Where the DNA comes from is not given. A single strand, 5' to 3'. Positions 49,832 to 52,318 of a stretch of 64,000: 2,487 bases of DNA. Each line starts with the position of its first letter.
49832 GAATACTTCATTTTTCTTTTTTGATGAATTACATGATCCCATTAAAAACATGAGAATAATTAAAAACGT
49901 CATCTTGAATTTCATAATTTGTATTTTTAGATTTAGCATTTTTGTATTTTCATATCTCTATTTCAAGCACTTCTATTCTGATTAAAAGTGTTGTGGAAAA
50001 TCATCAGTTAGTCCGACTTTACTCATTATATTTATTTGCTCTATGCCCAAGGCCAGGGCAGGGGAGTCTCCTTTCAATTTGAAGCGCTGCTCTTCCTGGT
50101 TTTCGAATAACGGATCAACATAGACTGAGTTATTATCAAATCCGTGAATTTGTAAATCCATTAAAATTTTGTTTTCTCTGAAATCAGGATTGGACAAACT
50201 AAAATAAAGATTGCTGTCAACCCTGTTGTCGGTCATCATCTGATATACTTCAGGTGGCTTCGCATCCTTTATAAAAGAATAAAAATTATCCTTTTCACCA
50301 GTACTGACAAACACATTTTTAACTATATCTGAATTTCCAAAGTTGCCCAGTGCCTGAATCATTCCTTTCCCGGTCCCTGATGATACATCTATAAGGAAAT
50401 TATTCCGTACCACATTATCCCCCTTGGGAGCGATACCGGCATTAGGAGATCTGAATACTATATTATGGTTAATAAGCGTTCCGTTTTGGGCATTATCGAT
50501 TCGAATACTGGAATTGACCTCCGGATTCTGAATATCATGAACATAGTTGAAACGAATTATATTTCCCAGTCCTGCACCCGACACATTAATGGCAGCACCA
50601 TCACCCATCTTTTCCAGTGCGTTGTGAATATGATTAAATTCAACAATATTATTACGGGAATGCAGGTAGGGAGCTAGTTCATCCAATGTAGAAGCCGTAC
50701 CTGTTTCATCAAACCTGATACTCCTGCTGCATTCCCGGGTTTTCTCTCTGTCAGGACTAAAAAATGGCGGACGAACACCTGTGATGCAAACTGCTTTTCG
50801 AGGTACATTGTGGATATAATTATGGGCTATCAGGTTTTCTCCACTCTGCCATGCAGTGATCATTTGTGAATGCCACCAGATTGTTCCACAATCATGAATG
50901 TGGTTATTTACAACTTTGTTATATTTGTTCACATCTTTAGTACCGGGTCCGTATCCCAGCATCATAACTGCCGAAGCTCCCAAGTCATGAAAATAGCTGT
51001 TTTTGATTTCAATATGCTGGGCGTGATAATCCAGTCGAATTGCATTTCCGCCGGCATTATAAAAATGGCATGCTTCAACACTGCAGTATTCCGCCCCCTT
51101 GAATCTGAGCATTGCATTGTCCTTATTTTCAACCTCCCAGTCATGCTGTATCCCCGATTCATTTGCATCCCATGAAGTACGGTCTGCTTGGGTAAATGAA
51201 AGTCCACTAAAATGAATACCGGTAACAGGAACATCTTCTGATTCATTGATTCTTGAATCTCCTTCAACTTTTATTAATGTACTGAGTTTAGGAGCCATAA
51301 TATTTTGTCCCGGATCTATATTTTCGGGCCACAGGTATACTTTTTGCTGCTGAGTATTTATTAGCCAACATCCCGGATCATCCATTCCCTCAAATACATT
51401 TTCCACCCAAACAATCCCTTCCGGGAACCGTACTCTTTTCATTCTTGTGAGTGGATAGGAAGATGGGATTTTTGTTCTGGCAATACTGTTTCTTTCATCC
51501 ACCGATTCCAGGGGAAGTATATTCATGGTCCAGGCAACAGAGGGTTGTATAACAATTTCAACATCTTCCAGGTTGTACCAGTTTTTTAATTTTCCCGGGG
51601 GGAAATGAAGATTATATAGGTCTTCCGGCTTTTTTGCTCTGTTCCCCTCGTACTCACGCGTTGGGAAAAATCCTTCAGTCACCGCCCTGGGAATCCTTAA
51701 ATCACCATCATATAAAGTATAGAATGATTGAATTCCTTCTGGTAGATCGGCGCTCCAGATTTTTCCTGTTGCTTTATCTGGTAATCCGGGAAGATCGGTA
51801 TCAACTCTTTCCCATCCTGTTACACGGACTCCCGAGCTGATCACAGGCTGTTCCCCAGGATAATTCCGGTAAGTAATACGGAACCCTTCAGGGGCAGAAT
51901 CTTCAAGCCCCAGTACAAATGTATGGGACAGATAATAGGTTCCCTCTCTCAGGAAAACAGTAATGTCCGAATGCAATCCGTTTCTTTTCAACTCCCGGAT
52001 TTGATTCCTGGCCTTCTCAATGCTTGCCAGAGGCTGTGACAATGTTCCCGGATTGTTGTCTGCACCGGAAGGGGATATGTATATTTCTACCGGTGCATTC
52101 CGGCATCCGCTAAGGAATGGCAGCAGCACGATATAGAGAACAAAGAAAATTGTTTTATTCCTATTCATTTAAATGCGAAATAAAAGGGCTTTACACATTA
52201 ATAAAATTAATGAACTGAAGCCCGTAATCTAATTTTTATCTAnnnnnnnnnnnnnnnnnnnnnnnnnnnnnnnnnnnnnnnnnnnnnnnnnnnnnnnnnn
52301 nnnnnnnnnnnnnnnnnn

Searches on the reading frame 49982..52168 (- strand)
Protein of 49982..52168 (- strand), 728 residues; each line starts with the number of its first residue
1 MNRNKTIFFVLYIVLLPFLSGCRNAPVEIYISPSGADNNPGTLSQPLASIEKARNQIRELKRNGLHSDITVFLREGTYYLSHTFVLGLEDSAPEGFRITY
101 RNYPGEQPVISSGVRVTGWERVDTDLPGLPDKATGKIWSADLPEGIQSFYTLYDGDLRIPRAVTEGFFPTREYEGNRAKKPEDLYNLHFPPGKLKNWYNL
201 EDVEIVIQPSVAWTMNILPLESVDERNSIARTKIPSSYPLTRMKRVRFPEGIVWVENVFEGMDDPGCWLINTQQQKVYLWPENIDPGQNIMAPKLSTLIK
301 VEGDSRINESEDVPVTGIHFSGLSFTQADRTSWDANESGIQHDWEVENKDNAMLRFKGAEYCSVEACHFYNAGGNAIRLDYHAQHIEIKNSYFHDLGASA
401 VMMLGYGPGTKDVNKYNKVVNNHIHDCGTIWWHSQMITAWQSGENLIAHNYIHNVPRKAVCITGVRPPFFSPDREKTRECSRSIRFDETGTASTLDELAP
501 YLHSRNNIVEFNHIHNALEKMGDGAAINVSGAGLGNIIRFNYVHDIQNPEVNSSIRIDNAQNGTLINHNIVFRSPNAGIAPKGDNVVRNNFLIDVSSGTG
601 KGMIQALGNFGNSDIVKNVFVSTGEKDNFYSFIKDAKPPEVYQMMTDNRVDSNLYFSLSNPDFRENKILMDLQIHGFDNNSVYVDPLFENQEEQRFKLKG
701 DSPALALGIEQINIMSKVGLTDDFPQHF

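Call 11: search_protein_families(library=pfam, proteins=[window:49982-52168:-], max_evalue=0.00001)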
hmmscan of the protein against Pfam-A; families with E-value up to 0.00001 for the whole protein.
window:49982-52168:- (728 aa): 1 family
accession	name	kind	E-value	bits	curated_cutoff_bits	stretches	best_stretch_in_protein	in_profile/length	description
PF13229.12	Beta_helix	-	7.8e-10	39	25.9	1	356-455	5-90/158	Right handed beta helix region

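Call 55: search_solved_structures(query=window:49982-52168:-, max_evalue=0.01)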
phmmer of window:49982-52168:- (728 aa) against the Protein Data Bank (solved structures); distinct sequences matched with E-value up to 0.01: 2.
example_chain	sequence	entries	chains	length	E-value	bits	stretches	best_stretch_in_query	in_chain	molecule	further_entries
9rx2_A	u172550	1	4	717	1.7e-156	525.6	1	21-720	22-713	Parallel beta-helix repeat protein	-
5mqp_A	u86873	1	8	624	2.9e-13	52.1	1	27-121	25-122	Glycoside hydrolase BT_1002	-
